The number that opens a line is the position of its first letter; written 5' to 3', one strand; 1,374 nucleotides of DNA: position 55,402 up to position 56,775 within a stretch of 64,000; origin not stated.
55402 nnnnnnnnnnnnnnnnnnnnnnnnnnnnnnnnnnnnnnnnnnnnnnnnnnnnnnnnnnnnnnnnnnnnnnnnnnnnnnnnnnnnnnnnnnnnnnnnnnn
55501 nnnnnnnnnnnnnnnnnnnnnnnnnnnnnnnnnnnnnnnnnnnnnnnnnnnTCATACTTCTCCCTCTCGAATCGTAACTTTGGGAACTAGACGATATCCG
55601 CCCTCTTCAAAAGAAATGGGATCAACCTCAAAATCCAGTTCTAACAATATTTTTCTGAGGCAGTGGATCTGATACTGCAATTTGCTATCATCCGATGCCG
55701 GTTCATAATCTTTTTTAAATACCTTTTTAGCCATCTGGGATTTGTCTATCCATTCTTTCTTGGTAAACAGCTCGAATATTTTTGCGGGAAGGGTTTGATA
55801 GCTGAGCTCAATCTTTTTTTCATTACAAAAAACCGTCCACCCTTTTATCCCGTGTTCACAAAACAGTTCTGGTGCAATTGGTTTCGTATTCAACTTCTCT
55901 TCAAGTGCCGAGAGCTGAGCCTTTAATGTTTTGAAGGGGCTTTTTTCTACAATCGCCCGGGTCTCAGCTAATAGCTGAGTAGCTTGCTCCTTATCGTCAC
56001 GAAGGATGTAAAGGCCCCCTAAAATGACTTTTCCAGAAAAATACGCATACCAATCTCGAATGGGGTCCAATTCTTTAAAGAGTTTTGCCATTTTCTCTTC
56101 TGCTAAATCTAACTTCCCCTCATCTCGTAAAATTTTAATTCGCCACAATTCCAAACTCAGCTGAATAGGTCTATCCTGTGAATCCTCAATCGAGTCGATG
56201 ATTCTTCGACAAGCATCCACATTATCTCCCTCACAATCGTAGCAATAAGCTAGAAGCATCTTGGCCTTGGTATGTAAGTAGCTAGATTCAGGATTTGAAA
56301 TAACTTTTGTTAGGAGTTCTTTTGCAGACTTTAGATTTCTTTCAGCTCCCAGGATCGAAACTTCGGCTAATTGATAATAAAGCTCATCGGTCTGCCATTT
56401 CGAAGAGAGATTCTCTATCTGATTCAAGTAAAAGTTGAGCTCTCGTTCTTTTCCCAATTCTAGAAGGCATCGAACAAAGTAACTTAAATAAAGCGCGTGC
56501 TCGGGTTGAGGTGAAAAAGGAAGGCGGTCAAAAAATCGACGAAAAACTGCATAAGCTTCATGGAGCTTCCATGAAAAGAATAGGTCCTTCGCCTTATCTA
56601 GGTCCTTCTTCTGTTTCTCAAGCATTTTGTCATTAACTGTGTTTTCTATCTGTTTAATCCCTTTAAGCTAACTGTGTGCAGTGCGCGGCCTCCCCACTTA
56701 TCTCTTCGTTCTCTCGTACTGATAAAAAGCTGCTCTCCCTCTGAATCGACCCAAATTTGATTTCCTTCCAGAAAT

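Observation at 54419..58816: Tandemly duplicated, translationally coupled regulator + secreted-protein module (candidate new signalling cassette)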

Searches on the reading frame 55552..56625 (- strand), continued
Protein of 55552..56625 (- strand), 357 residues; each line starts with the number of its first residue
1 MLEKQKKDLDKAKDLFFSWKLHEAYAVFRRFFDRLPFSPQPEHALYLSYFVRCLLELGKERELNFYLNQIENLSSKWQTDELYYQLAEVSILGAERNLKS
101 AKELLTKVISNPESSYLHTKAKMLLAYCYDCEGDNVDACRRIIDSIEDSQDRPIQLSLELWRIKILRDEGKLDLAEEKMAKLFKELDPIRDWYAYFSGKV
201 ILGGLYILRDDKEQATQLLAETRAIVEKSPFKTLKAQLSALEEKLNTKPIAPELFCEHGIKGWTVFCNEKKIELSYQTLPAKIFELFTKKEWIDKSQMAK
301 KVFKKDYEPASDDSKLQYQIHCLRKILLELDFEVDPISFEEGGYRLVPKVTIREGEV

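Call 40: find_related_loci(query=A2, collection=genome_contigs, flank=6000)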
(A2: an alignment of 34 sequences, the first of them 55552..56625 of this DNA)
Query A2 (357 aa) in genome_contigs; peptide patterns used: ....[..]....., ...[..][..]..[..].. (x = any residue, [..] = any of these).
209 stretches matched a pattern; 28 encode a relative of the query (tblastn E <= 1e-3); 28 distinct loci.
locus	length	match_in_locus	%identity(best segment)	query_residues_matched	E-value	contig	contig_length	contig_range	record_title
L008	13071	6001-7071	84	1-357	0e+0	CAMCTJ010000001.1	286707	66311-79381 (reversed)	MAG: Bdellovibrio sp. ZAP7 isolate MsE-30jul19-49 genome assembly, contig: MsE-30jul19-C18, whole genome shotgun sequenc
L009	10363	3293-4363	73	1-357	0e+0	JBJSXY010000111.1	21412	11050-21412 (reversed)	MAG: Pseudomonadota bacterium isolate samp_4435_maxbin_723 samp_4435_712258, whole genome shotgun sequence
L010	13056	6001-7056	51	1-352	7e-123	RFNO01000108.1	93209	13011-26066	MAG: Proteobacteria bacterium isolate LLD_190 Lanier.contig499038.93209bp, whole genome shotgun sequence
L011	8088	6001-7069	56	1-357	7e-107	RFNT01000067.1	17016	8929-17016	MAG: bacterium isolate LLD_281 Lanier.contig14768.17016bp, whole genome shotgun sequence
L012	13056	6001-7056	39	1-355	9e-74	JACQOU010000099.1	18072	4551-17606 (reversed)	MAG: Deltaproteobacteria bacterium isolate NC_groundwater_1289_Ag_S-0.2um_48_23 S_p2_S4_coassembly_k141_873005, whole ge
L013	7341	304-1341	38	4-350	3e-72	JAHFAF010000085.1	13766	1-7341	MAG: Bdellovibrionaceae bacterium isolate nzgw169 NODE_2973_length_13767_cov_3.414480, whole genome shotgun sequence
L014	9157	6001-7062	36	3-357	5e-72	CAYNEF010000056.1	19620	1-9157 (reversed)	MAG TPA_asm: uncultured Pseudobdellovibrionaceae bacterium isolate SRP278252_co1_294 genome assembly, contig: NODE_4645_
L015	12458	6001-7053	36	4-354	9e-71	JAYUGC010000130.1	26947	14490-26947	MAG: Pseudomonadota bacterium isolate GFS_7976 GFS_7976_129, whole genome shotgun sequence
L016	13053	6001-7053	39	6-357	3e-70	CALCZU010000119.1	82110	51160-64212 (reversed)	MAG TPA_asm: uncultured Bdellovibrionales bacterium isolate SRR6231156_bin.99_CONCOCT_v1.1_MAG genome assembly, contig:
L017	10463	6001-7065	35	1-355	5e-68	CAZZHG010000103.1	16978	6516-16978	MAG TPA_asm: uncultured Pseudobdellovibrionaceae bacterium isolate SRP150892_co2_490 genome assembly, contig: NODE_4784_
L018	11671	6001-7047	36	4-350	6e-66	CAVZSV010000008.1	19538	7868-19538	MAG: uncultured delta proteobacterium isolate MFD09495.bin.1.125 genome assembly, contig: contig_904, whole genome shotg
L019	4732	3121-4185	37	1-357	9e-66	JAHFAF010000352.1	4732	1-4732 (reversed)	MAG: Bdellovibrionaceae bacterium isolate nzgw169 NODE_20530_length_4733_cov_3.140286, whole genome shotgun sequence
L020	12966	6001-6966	37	4-325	6e-61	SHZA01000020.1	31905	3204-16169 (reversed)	MAG: Bdellovibrionales bacterium isolate Baikal-deep-G133 BACOMB-C6205, whole genome shotgun sequence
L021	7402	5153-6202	33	1-350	5e-61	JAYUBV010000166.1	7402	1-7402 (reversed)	MAG: Pseudomonadota bacterium isolate GFS_6818 GFS_6818_165, whole genome shotgun sequence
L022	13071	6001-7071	35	1-357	3e-60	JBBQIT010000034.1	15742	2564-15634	MAG: Bdellovibrionota bacterium isolate Co_metawrap_796 Cmw_796_k141_22492943_length_15742_cov_6.0000, whole genome shot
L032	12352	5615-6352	34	7-253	2e-41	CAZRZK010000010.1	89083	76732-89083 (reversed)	MAG TPA_asm: uncultured Pseudobdellovibrionaceae bacterium isolate SRP342105_co2_9 genome assembly, contig: NODE_212_len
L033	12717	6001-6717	33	12-249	3e-37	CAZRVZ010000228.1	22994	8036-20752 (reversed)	MAG TPA_asm: uncultured Pseudobdellovibrionaceae bacterium isolate binchicken_co203_350 genome assembly, contig: k141_46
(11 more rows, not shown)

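Call 48: search_protein_families(library=pfam, alignment_id=A2, max_evalue=0.1)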
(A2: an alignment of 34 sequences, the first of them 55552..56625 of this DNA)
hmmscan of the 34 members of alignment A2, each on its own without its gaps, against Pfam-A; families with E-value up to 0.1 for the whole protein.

A. member 1, window:55552-56625:- (357 aa): 1 family
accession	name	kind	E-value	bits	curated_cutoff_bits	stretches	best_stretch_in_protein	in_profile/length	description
PF14559.12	TPR_19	-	0.00071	20.3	25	0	202-238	31-68/68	Tetratricopeptide repeat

B. families by the number of members that match (of 34 scanned): 43 families (the first 25 are shown)
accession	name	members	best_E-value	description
PF00486.34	Trans_reg_C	29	1.4e-06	Transcriptional regulatory protein, C terminal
PF14559.12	TPR_19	27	6.3e-08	Tetratricopeptide repeat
PF13428.12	TPR_14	12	3.8e-06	Tetratricopeptide repeat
PF17874.7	TPR_MalT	12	2.4e-05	MalT-like TPR region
PF13174.12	TPR_6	9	0.00016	Tetratricopeptide repeat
PF13424.12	TPR_12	8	0.00022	Tetratricopeptide repeat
PF13432.12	TPR_16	8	0.0034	Tetratricopeptide repeat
PF07719.23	TPR_2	8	0.0056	Tetratricopeptide repeat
PF09976.15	TPR_21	6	7.2e-06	Tetratricopeptide repeat-like domain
PF25167.1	DUF7829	6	0.014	Domain of unknown function (DUF7829)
PF13181.12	TPR_8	4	0.0064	Tetratricopeptide repeat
PF12895.13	ANAPC3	3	7.2e-05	Anaphase-promoting complex, cyclosome, subunit 3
PF25063.1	ARM_TT21_C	3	0.00065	Tetratricopeptide repeat protein 21 C-terminal ARM domain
PF25058.1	ARM_TT21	3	0.0027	Tetratricopeptide repeat protein 21 ARM repeat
PF16918.11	PknG_TPR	3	0.044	Protein kinase G tetratricopeptide repeat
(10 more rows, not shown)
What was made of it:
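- On TPR repeat proteins: TPR_19 matches 27 of 34 members, TPR_14 and TPR_MalT 12 each (call 48).
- Trans_reg_C matches 29 of 34 members, best 1.4e-6 (call 48).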

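Call 54: search_protein_families(library=padloc, proteins=[window:55552-56625:-], max_evalue=0.1)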
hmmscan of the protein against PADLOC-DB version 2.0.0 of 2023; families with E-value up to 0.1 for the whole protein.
window:55552-56625:- (357 aa): 1 family
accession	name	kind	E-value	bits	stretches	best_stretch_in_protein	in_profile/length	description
PDLC04616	PDC-M38B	-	0.0019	15.8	1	63-171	54-160/281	-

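Call 70: find_encoding_contigs(protein=P0043, flank=6000, max_places=2)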
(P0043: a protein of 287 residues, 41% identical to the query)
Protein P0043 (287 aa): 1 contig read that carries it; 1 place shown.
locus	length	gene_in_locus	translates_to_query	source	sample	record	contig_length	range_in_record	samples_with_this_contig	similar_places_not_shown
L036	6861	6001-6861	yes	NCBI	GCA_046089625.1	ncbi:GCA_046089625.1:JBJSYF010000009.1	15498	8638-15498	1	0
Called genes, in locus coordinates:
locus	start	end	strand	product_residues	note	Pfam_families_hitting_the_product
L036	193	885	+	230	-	PF04127:DFP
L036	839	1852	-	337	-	PF00158:Sigma54_activat, PF14532:Sigma54_activ_2, PF01078:Mg_chelatase (faint), PF07724:AAA_2 (weak), PF07728:AAA_5, PF25601:AAA_lid_14, PF02954:HTH_8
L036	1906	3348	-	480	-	PF00702:Hydrolase, PF13419:HAD_2, PF00483:NTP_transferase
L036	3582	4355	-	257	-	PF00089:Trypsin, PF13365:Trypsin_2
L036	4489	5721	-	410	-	PF00246:Peptidase_M14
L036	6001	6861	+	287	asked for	?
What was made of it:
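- Tried and rejected: Rejected: it is merely cut by a contig end (call 70).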

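Call 71: find_encoding_contigs(protein=P0045, flank=6000, max_places=2)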
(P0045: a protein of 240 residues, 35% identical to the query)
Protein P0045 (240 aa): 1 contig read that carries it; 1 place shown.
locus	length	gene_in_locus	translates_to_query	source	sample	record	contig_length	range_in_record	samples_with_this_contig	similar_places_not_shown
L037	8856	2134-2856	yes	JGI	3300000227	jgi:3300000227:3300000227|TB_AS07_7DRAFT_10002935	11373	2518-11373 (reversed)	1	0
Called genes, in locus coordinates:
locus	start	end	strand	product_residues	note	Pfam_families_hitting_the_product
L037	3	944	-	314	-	?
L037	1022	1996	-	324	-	PF00158:Sigma54_activat, PF14532:Sigma54_activ_2, PF00004:AAA (faint), PF07728:AAA_5 (weak), PF25601:AAA_lid_14, PF02954:HTH_8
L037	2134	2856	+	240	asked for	PF14559:TPR_19 (weak)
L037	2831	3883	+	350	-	-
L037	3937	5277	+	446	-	-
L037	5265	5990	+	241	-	-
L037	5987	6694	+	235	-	PF00005:ABC_tran, PF13304:AAA_21 (faint)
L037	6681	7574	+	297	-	PF00005:ABC_tran, PF13304:AAA_21 (faint)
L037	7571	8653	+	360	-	PF12679:ABC2_membrane_2, PF12698:ABC2_membrane_3, PF01061:ABC2_membrane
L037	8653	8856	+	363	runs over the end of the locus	PF12679:ABC2_membrane_2, PF12698:ABC2_membrane_3, PF01061:ABC2_membrane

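Call 76: find_related_loci(query=A2, collection=metagenome_contigs, flank=5000)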
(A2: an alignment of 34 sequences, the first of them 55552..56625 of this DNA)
Query A2 (357 aa) in metagenome_contigs; peptide patterns used: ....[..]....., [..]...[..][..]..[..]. (x = any residue, [..] = any of these).
300 stretches matched a pattern; 19 encode a relative of the query (tblastn E <= 1e-3); 19 distinct loci.
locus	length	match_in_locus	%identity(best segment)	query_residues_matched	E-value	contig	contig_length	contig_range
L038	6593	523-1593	83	1-357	0e+0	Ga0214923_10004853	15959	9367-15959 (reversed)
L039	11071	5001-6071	71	1-357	1e-174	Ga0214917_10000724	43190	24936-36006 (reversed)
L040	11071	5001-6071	61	1-357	3e-154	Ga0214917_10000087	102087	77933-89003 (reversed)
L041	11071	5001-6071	60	1-357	1e-148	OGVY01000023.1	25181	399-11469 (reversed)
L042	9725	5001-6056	51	1-352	3e-123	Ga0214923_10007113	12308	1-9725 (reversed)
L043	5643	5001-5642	58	1-214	3e-80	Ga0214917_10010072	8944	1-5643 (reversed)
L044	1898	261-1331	36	1-354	1e-73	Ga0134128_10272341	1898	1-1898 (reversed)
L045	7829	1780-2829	36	1-350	1e-66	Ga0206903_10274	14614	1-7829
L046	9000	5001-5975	37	1-325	7e-63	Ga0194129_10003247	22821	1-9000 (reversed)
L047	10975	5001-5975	37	1-325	7e-63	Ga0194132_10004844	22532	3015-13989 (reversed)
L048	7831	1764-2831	33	1-356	4e-62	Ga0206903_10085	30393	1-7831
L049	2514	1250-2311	32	1-355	2e-62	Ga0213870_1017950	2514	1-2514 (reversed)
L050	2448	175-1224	33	1-350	2e-61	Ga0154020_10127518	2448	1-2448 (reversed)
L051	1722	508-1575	33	1-356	1e-58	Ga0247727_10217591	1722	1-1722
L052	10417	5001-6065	32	1-356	2e-54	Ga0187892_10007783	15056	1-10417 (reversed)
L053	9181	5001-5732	39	1-244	2e-52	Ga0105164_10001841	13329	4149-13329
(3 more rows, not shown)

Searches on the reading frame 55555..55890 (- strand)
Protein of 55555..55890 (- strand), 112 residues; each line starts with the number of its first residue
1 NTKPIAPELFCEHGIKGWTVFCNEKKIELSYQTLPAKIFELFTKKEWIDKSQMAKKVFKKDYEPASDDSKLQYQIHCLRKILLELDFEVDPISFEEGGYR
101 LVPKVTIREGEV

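Call 80: search_solved_structures(query=A7, max_evalue=0.01, show_alignments=2)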
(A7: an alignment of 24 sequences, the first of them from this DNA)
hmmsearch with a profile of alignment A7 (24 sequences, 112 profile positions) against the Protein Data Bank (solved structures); distinct sequences matched with E-value up to 0.01: 7.
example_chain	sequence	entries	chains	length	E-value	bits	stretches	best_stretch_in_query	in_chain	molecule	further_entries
7nmb_A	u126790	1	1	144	0.00096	22.2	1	32-111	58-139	Cholera toxin transcriptional activator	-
4b09_A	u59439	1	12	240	0.0013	21.8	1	29-101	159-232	TRANSCRIPTIONAL REGULATORY PROTEIN BAER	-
5x5l_A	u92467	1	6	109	0.0014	21.7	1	6-101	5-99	AdeR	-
4ixa_A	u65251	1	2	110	0.0018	21.3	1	32-94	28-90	Response regulator SaeR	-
4u88_A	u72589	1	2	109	0.0034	20.4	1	44-94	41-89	Transcriptional regulator SaeR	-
4qwq_B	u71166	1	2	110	0.0035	20.4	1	44-94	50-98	Response regulator SaeR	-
8b4b_W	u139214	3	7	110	0.0064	19.5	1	32-109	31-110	Cholera toxin transcriptional activator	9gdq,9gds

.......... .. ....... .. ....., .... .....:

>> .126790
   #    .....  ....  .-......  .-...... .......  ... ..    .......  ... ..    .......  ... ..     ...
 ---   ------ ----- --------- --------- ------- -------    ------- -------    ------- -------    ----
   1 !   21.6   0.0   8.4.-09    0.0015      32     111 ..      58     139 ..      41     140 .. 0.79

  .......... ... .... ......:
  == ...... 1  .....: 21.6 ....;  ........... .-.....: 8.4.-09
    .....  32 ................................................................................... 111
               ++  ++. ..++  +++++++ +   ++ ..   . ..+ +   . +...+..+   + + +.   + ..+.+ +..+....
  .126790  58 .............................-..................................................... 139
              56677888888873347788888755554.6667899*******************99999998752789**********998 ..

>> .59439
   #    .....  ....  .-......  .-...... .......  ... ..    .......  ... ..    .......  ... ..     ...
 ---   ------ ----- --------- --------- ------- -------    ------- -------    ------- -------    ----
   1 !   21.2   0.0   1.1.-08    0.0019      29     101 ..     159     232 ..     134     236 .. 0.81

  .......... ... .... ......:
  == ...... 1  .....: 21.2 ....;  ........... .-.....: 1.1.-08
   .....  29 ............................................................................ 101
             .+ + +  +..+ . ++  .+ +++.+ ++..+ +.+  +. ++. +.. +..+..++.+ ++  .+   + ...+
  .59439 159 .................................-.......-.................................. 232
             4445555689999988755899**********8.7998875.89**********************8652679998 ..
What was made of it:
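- Closest known: ToxR-ToxS, TcpP-TcpH and PsaE-PsaF 'co-component' regulators. Same: ToxR is the best PDB sequence match for the C-terminal domain (E=9.6e-4; call 80).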
